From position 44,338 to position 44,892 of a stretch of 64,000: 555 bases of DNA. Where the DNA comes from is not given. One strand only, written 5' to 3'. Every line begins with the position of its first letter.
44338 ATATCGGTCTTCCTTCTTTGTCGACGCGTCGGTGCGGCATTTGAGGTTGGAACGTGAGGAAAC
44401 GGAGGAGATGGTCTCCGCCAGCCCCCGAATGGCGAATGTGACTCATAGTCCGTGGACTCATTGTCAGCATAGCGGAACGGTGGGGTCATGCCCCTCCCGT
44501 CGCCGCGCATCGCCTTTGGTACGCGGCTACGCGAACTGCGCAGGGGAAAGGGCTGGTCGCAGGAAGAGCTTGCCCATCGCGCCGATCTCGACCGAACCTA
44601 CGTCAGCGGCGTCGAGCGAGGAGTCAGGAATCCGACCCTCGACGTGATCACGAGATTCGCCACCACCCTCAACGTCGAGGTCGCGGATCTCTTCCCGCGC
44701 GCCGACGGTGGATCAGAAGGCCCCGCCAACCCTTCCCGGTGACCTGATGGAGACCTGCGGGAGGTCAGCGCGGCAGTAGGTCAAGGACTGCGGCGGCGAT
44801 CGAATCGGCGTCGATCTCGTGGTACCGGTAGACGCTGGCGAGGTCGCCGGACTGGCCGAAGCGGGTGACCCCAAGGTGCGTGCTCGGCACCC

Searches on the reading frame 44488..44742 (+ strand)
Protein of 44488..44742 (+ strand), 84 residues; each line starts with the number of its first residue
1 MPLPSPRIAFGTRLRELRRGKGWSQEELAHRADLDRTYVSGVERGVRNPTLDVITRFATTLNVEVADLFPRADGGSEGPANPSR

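Call 5: search_protein_families(library=pfam, proteins=[window:44488-44742:+], max_evalue=0.01)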
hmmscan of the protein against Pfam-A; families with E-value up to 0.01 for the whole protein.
window:44488-44742:+ (84 aa): 4 families
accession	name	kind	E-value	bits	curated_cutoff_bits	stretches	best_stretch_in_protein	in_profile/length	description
PF01381.28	HTH_3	-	3.2e-15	56.3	23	1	14-68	1-55/55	Helix-turn-helix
PF13560.12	HTH_31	-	1.1e-14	54.9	27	1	9-67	1-60/64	Helix-turn-helix domain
PF12844.13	HTH_19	-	1.2e-07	32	30.2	1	11-68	1-58/64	Helix-turn-helix domain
PF13443.12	HTH_26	-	3.7e-07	30.7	22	1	13-69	1-58/63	Cro/C1-type HTH DNA-binding domain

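Call 6: search_protein_families(library=padloc, proteins=[window:44488-44742:+], max_evalue=0.01)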
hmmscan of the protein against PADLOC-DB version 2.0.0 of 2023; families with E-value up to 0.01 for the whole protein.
window:44488-44742:+ (84 aa): 23 families
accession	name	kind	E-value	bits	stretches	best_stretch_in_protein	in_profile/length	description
PDLC03664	Control_protein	-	5.1e-19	66.5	1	8-69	12-73/74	control protein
PDLC03665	Control_protein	-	7.5e-18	62.6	1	7-69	6-69/77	control protein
PDLC03666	Control_protein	-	3.4e-14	51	1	8-74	5-71/77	control protein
PDLC02926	HTH_VI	-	4e-14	50.6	1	10-69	2-61/92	-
PDLC04142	capH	-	3.8e-13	48.4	1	9-73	6-70/103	capH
PDLC03668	Control_protein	-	1.2e-10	39.8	1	15-63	14-62/79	control protein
PDLC03671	Control_protein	-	1.5e-08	32.7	1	14-71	19-76/84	control protein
PDLC03536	REase_II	-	3.1e-07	28.3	1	16-69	17-70/237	Type II restriction enzyme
PDLC03954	RmrA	-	5.4e-07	26.9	1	11-66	12-67/380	-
PDLC03943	RmrA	-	2.3e-06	25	1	11-65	4-58/370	-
PDLC03953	RmrA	-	5.4e-06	23.9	1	10-63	6-59/373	-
PDLC03947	RmrA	-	8.3e-06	22.9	1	10-65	12-67/383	-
PDLC03952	RmrA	-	9.6e-06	22.7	1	11-66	24-79/395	-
PDLC03951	RmrA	-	2e-05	21.7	1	11-66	10-65/400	-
PDLC03944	RmrA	-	2.5e-05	21.5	1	11-63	8-60/384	-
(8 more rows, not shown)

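Call 7: search_solved_structures(query=window:44488-44742:+, max_evalue=0.001, show_alignments=4)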
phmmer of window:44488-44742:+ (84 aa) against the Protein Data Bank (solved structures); distinct sequences matched with E-value up to 0.001: 28.
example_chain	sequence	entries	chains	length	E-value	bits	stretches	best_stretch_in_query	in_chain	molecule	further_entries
1y7y_A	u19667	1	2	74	4e-15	58.8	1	8-69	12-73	C.AhdI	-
2b5a_A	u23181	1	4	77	4.7e-10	42.6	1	9-71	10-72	C.BclI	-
3vk0_A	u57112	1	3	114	1.1e-09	41.4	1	10-68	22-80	Transcriptional regulator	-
4fn3_A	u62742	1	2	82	4e-09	39.6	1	14-63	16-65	Regulatory protein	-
3clc_A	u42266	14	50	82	6.7e-09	38.9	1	14-61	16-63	Regulatory protein | R-M CONTROLLER PROTEIN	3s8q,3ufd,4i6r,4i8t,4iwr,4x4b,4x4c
3g5g_A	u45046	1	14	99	1.1e-08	38.3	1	14-61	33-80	Regulatory protein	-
4i6u_A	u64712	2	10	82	2.5e-08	37.1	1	14-61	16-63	Regulatory protein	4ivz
4i6t_A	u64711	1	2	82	3.5e-08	36.6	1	14-61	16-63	Regulatory protein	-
4f8d_A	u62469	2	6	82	4.7e-08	36.2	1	14-61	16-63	Regulatory protein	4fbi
3fya_A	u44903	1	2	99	7.7e-08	35.6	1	14-61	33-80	Regulatory protein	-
4ia8_A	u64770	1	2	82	1.3e-07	34.8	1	14-61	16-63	Regulatory protein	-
5tn0_A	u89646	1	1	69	3.3e-07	33.5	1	10-69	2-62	HTH-type transcriptional regulator SinR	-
3qq6_A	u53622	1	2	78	3.6e-07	33.4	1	10-69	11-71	HTH-type transcriptional regulator sinR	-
6rnz_A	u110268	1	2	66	9.6e-07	32.1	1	12-69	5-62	HTH-type transcriptional regulator DdrOC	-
1b0n_A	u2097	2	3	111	9.6e-07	32.1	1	10-69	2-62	PROTEIN (SINR PROTEIN) | HTH-TYPE TRANSCRIPTIONAL REGULATOR SINR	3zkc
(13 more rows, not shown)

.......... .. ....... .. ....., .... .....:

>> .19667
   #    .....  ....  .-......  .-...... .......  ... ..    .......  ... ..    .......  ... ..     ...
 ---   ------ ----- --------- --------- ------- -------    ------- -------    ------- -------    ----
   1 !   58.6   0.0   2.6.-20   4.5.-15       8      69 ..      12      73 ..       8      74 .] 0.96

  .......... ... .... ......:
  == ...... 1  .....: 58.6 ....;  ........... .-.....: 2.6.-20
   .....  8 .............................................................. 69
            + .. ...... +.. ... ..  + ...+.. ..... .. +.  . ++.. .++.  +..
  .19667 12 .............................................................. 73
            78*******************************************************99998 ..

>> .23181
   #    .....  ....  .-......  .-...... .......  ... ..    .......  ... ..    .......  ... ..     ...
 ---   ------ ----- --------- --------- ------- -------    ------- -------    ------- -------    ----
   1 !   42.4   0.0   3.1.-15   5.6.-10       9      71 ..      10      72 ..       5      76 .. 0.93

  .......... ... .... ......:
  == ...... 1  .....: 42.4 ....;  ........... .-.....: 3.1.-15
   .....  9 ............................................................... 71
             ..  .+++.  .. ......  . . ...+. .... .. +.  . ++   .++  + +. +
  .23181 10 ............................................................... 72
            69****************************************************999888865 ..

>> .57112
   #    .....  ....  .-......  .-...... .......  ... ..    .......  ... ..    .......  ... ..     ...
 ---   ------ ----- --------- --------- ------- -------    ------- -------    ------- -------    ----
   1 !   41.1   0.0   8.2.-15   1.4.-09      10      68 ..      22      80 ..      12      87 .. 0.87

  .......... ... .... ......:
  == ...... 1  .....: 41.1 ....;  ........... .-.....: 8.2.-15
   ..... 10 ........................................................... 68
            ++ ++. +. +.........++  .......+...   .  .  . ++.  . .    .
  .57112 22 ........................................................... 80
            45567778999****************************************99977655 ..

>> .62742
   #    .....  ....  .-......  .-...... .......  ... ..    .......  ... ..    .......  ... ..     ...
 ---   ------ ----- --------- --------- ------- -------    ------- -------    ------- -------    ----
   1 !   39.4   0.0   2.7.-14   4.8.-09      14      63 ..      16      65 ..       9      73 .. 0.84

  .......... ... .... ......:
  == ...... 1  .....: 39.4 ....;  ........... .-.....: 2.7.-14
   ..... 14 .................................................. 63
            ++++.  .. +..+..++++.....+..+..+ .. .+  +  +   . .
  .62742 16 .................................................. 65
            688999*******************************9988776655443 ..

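Call 8: search_protein_families(library=ncbifam, proteins=[window:44488-44742:+], max_evalue=0.01)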
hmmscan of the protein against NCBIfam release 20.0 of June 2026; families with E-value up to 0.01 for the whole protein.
window:44488-44742:+ (84 aa): 14 families
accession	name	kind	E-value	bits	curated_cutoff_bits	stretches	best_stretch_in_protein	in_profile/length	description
NF041951.1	phage_RstR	subfamily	4e-10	39.9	80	1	9-68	2-61/108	RstR family transcriptional repressor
TIGR03070.1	couple_hipB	subfamily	1e-09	38.2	71.65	1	10-64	3-57/58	type II toxin-antitoxin system Y4mF family antitoxin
NF046032.1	TransRegSlrRBacil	equivalog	2.5e-09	37.4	250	1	12-69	4-62/149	HTH-type transcriptional regulator SlrR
NF006015.0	PRK08154.1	subfamily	3.2e-08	33.1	204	1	9-73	30-94/314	anaerobic benzoate catabolism transcriptional regulator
NF038139.1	Reg_Aceta_RamB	equivalog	8.5e-08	31.3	700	1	11-73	4-65/465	acetate metabolism transcriptional regulator RamB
NF010465.0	PRK13890.1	equivalog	3.2e-06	27.3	96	1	11-73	7-69/121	conjugal transfer protein TrbA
NF047948.1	male_kill_WMK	equivalog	6.6e-06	25.8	300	1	9-73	162-226/300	WO male-killing family protein Wmk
TIGR00270.2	TIGR00270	equivalog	7.8e-06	25.8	110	1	10-67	76-133/159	multiprotein bridging factor aMBF1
NF003162.0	PRK04140.1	equivalog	0.00025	20.2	263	1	11-66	128-183/317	transcriptional regulator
NF007408.0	PRK09943.1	equivalog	0.00026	20.6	211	1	8-70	6-68/185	HTH-type transcriptional regulator PuuR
NF041677.1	trans_regClgR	equivalog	0.0004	20.4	170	1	9-69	8-68/113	transcriptional regulator ClgR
NF052239.1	antitox_spr1629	equivalog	0.0026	16.9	335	1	10-65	3-58/377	spr1629 family repressor/antitoxin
NF050110.1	TransRegBldD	equivalog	0.0056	16.4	250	1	9-74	8-75/162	transcriptional regulator BldD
NF007271.0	PRK09726.1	equivalog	0.0087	16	79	1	13-65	16-68/88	type II toxin-antitoxin system antitoxin HipB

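Call 20: find_homologous_proteins(query=window:44488-44742:+, max_evalue=0.001)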
Query window:44488-44742:+ (84 aa): 1906 proteins with E <= 0.001 among 1909 candidates; the best 120 are listed.
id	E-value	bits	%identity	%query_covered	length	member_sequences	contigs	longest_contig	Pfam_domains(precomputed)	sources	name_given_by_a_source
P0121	1.7e-47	176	99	100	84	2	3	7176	PF12844.14,PF01381.29,PF13560.13,PF13443.13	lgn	-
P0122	4.8e-36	140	81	100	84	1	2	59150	PF12844.14,PF01381.29,PF13560.13,PF13443.13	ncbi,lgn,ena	-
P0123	1.0e-34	136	84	95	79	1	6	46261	PF12844.14,PF01381.29,PF13560.13,PF13443.13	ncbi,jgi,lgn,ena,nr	ncbi:MAG: helix-turn-helix domain-containing protein [Actinobacteria bacterium]|nr:helix-turn-helix 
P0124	1.8e-33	132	76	100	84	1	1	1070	PF12844.14,PF01381.29,PF13560.13,PF13443.13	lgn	-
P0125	2.0e-33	132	76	100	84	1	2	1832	PF12844.14,PF01381.29,PF13560.13,PF13443.13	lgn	-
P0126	9.0e-33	129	76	100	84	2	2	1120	PF12844.14,PF01381.29,PF13560.13,PF13443.13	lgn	-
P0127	2.4e-32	128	83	86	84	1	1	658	PF12844.14,PF01381.29,PF13560.13,PF13443.13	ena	-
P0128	1.7e-31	125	86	85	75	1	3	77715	PF12844.14,PF01381.29,PF13560.13,PF13443.13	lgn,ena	-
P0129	2.9e-31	125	73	100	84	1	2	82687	PF12844.14,PF01381.29,PF13560.13,PF13443.13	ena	-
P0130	3.8e-31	124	75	100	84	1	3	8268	PF12844.14,PF01381.29,PF13560.13,PF13443.13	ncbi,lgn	-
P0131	6.9e-31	123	77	94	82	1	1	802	PF12844.14,PF01381.29,PF13560.13,PF13443.13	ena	-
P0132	1.4e-30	122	79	85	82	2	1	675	PF12844.14,PF01381.29,PF13560.13,PF13443.13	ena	-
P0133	5.2e-30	121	73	95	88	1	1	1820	PF12844.14,PF01381.29,PF13560.13,PF13443.13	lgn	-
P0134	1.9e-29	119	67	100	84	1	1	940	PF12844.14,PF01381.29,PF13560.13,PF13443.13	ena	-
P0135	2.2e-29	119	77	85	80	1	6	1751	PF12844.14,PF01381.29,PF13560.13,PF13443.13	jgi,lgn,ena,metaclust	metaclust:\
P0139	1.5e-28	116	81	82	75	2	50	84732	PF12844.14,PF01381.29,PF13560.13,PF13443.13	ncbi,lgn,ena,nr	ncbi:MAG TPA: helix-turn-helix transcriptional regulator [Micropruina sp.]|nr:helix-turn-helix trans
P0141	1.7e-28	116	71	95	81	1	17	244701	PF01381.29,PF13560.13,PF13443.13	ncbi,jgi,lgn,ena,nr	ncbi:MAG: helix-turn-helix transcriptional regulator [Propionibacteriaceae bacterium]|jgi:transcript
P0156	7.0e-27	111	77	83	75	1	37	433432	PF12844.14,PF01381.29,PF13560.13,PF13443.13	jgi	jgi:transcriptional regulator with XRE-family HTH domain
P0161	2.5e-23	99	69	85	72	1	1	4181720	PF12844.14,PF01381.29,PF13560.13,PF13443.13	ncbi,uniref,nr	ncbi:helix-turn-helix domain-containing protein [Agromyces silvae]|uniref:helix-turn-helix domain-co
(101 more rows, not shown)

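Call 24: find_encoding_contigs(protein=P0122, flank=8000, max_places=3)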
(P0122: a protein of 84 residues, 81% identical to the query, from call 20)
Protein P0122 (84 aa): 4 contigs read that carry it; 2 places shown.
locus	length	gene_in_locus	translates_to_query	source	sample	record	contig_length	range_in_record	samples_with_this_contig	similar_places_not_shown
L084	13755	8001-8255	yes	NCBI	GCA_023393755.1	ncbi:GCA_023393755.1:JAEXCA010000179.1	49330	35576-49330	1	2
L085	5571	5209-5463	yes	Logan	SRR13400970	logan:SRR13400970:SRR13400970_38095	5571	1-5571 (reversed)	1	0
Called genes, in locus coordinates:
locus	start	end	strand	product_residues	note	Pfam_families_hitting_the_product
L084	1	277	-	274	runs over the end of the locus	PF12146:Hydrolase_4, PF00561:Abhydrolase_1, PF12697:Abhydrolase_6, PF03096:Ndr (faint)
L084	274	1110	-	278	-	PF00528:BPD_transp_1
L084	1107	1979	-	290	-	PF00528:BPD_transp_1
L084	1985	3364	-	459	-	PF01547:SBP_bac_1, PF13416:SBP_bac_8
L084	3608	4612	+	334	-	PF00356:LacI, PF00532:Peripla_BP_1, PF13407:Peripla_BP_4 (weak), PF13377:Peripla_BP_3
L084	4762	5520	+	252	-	PF01182:Glucosamine_iso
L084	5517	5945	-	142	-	PF01850:PIN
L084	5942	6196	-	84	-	PF22513:FitA-like_RHH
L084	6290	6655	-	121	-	-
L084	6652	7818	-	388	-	PF19993:DO-GTPase2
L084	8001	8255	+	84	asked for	PF12844:HTH_19, PF13560:HTH_31, PF01381:HTH_3, PF13443:HTH_26 (weak)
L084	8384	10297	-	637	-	PF00920:ILVD_EDD_N, PF24877:ILV_EDD_C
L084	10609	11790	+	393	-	PF00155:Aminotran_1_2, PF12897:Asp_aminotransf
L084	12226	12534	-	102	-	PF08922:DUF1905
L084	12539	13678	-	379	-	PF00365:PFK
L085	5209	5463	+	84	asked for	PF12844:HTH_19, PF13560:HTH_31, PF01381:HTH_3, PF13443:HTH_26 (weak)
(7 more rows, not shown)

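Call 25: find_encoding_contigs(protein=P0123, flank=8000, max_places=3)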
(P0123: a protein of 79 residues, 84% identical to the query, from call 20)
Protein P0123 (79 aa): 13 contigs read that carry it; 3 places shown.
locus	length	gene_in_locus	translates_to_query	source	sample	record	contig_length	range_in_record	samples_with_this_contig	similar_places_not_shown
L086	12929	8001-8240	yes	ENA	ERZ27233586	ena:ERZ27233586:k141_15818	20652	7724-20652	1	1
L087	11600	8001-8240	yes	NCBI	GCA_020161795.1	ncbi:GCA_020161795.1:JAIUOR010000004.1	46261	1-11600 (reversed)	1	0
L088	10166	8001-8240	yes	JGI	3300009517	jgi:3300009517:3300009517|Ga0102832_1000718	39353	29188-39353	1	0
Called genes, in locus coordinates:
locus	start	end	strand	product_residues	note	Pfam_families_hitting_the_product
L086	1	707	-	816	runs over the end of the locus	PF04174:CP_ATPgrasp_1, PF14403:CP_ATPgrasp_2, PF04168:Alpha-E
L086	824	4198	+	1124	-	PF00289:Biotin_carb_N, PF02222:ATP-grasp, PF02786:CPSase_L_D2, PF07478:Dala_Dala_lig_C, PF02785:Biotin_carb_C, PF00682:HMGL-like, PF02436:PYC_OADA, PF00364:Biotin_lipoyl, +1 more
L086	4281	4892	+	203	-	PF03729:DUF308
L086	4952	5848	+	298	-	PF00809:Pterin_bind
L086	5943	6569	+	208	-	PF01243:PNPOx_N, PF10590:PNP_phzG_C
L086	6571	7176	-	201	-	PF00702:Hydrolase, PF13419:HAD_2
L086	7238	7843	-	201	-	-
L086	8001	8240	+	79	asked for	PF13560:HTH_31, PF12844:HTH_19, PF13443:HTH_26, PF01381:HTH_3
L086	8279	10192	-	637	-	PF00920:ILVD_EDD_N, PF24877:ILV_EDD_C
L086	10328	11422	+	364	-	PF06224:AlkZ-like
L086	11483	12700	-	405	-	PF01548:DEDD_Tnp_IS110, PF02371:Transposase_20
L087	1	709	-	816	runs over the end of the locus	PF04174:CP_ATPgrasp_1, PF14403:CP_ATPgrasp_2, PF04168:Alpha-E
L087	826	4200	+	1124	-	PF00289:Biotin_carb_N, PF02222:ATP-grasp, PF02786:CPSase_L_D2, PF07478:Dala_Dala_lig_C, PF02785:Biotin_carb_C, PF00682:HMGL-like, PF02436:PYC_OADA, PF00364:Biotin_lipoyl, +1 more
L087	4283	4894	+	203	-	PF03729:DUF308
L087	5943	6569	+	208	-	PF01243:PNPOx_N, PF10590:PNP_phzG_C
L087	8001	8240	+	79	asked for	PF13560:HTH_31, PF12844:HTH_19, PF13443:HTH_26, PF01381:HTH_3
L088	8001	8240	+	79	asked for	PF13560:HTH_31, PF12844:HTH_19, PF13443:HTH_26, PF01381:HTH_3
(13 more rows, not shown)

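Call 26: find_encoding_contigs(protein=P0139, flank=8000, max_places=4)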
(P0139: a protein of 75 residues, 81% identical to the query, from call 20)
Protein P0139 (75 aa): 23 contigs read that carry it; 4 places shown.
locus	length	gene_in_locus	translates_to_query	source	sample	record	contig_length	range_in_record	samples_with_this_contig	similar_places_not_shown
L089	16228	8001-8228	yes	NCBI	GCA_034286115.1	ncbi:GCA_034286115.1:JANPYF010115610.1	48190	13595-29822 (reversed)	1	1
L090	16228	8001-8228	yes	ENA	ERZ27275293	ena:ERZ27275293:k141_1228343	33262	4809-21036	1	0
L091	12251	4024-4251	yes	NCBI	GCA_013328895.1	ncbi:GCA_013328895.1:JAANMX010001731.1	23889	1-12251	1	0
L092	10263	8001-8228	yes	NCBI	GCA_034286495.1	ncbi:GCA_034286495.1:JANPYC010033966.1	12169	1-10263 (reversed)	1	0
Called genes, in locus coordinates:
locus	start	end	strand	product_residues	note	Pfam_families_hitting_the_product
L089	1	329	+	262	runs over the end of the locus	PF00977:His_biosynth, PF05690:ThiG (faint), PF03060:NMO (faint), PF01180:DHO_dh (faint)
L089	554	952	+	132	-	PF11969:DcpS_C, PF01230:HIT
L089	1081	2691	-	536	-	PF08486:SpoIID, PF08310:LGFP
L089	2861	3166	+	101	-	PF01329:Pterin_4a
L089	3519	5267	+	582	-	PF02776:TPP_enzyme_N, PF00205:TPP_enzyme_M, PF02775:TPP_enzyme_C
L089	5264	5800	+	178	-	PF01842:ACT, PF13291:ACT_4, PF22629:ACT_AHAS_ss, PF13710:ACT_5, PF10369:ALS_ss_C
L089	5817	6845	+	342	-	PF02826:2-Hacid_dh_C (faint), PF03807:F420_oxidored (weak), PF07991:KARI_N, PF01450:KARI_C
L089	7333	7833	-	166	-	-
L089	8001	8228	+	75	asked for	PF13560:HTH_31, PF12844:HTH_19 (weak), PF01381:HTH_3, PF13443:HTH_26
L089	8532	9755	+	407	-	PF01384:PHO4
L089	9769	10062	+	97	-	-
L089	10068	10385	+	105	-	PF11829:DUF3349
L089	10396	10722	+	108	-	PF11829:DUF3349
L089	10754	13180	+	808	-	PF00122:E1-E2_ATPase, PF00702:Hydrolase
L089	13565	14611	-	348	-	PF00180:Iso_dh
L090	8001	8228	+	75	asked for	PF13560:HTH_31, PF12844:HTH_19 (weak), PF01381:HTH_3, PF13443:HTH_26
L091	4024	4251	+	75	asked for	PF13560:HTH_31, PF12844:HTH_19 (weak), PF01381:HTH_3, PF13443:HTH_26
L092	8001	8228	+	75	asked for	PF13560:HTH_31, PF12844:HTH_19 (weak), PF01381:HTH_3, PF13443:HTH_26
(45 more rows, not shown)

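Call 39: search_solved_structures(query=window:44488-44742:+, max_evalue=1e-8, show_alignments=5)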
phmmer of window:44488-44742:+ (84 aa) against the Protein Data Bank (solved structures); distinct sequences matched with E-value up to 1e-8: 5.
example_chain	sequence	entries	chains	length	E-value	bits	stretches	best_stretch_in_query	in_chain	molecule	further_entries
1y7y_A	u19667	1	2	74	4e-15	58.8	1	8-69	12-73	C.AhdI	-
2b5a_A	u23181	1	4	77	4.7e-10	42.6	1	9-71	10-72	C.BclI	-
3vk0_A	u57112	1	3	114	1.1e-09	41.4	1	10-68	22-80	Transcriptional regulator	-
4fn3_A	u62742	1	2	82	4e-09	39.6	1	14-63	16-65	Regulatory protein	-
3clc_A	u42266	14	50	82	6.7e-09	38.9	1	14-61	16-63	Regulatory protein | R-M CONTROLLER PROTEIN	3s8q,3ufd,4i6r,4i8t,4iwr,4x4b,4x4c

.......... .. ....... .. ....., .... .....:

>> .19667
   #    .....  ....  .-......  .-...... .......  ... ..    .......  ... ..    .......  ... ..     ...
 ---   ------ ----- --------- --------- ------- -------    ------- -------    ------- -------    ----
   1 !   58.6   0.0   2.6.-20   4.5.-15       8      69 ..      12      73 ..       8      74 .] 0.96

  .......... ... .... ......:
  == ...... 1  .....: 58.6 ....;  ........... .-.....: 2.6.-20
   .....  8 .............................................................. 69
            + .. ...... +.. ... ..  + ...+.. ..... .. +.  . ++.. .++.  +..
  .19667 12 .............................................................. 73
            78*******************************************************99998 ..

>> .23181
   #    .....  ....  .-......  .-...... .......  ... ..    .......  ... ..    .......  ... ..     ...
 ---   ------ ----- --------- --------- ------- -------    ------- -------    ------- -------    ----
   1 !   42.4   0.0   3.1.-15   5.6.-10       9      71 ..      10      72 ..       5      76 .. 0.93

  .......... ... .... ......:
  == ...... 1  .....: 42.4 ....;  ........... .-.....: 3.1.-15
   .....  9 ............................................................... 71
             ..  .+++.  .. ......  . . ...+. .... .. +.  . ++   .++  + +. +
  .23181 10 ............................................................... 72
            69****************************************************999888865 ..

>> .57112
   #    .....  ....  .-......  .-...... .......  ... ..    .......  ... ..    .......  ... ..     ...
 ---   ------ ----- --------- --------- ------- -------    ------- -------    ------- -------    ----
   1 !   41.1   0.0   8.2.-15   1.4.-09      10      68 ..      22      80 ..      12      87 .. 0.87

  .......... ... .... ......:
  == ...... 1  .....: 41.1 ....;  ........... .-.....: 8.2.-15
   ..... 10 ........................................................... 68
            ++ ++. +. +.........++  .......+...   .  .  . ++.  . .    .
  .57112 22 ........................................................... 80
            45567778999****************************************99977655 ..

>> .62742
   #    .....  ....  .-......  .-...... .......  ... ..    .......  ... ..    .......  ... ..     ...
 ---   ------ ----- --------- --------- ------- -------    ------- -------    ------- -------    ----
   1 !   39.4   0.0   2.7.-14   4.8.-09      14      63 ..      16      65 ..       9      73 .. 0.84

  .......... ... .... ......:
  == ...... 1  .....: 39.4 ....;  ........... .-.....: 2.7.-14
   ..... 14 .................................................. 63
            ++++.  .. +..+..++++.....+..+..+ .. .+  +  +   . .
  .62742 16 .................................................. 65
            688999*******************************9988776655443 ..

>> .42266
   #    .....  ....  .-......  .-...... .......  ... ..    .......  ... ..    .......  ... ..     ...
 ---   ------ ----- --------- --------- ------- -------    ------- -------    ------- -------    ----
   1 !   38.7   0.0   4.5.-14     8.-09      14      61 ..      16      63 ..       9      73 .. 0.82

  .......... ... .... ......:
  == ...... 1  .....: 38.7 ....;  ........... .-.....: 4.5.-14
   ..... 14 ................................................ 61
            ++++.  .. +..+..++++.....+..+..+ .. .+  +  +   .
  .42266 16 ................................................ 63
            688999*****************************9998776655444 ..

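Call 40: find_encoding_contigs(protein=P0128, flank=7000, max_places=2)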
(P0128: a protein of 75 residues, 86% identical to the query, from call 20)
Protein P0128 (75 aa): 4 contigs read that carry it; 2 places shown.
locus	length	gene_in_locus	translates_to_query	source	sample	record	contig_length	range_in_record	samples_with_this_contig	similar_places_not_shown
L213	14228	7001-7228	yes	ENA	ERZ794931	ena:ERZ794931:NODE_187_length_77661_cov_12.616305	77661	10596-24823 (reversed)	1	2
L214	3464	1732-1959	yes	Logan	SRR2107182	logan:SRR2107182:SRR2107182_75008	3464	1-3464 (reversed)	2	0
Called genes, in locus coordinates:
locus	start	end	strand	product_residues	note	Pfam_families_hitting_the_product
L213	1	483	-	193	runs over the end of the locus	-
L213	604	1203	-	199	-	PF01174:SNO, PF07685:GATase_3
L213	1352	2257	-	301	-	PF01680:SOR_SNZ, PF05690:ThiG (weak)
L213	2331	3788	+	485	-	PF00392:GntR, PF00155:Aminotran_1_2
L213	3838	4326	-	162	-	-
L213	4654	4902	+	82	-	PF12840:HTH_20 (weak), PF22168:DIP2311-like_C (weak)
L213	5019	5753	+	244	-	-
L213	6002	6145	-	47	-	PF22677:Ble-like_N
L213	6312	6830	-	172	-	-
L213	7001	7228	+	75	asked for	PF13560:HTH_31, PF12844:HTH_19, PF01381:HTH_3, PF13443:HTH_26 (weak)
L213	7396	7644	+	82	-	PF02604:PhdYeFM_antitox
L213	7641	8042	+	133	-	PF01850:PIN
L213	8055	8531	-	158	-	PF00583:Acetyltransf_1, PF13508:Acetyltransf_7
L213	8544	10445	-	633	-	PF00920:ILVD_EDD_N, PF24877:ILV_EDD_C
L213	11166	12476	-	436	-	PF01547:SBP_bac_1, PF13416:SBP_bac_8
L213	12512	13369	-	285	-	PF00528:BPD_transp_1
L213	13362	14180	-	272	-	PF00528:BPD_transp_1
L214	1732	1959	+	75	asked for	PF13560:HTH_31, PF12844:HTH_19, PF01381:HTH_3, PF13443:HTH_26 (weak)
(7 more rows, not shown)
